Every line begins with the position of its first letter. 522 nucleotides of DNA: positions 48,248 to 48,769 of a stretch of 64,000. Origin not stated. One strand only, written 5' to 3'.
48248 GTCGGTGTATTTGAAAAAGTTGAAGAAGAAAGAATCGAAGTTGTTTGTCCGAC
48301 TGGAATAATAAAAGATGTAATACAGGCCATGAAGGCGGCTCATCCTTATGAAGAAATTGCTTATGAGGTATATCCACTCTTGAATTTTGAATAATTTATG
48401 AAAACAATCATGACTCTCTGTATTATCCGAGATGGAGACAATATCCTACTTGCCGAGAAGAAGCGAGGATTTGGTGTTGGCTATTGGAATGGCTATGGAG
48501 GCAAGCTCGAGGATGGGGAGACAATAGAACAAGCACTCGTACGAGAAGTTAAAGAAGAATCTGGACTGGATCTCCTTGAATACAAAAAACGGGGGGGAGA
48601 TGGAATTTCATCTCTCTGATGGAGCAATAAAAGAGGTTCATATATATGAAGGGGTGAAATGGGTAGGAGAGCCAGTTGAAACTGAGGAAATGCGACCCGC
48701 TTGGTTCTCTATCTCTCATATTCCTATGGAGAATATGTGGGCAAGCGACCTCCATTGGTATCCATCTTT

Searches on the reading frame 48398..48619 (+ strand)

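Call 62: search_protein_families(library=pfam, proteins=[window:48398-48619:+], max_evalue=0.01)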
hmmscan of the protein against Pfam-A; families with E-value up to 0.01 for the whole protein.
window:48398-48619:+ (73 aa): 2 families
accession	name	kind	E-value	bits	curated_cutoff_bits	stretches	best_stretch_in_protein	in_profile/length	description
PF00293.34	NUDIX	-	5.5e-13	49.5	21.1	1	6-62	6-65/134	NUDIX domain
PF14815.12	NUDIX_4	-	0.0095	16.2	35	0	7-58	2-52/113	NUDIX domain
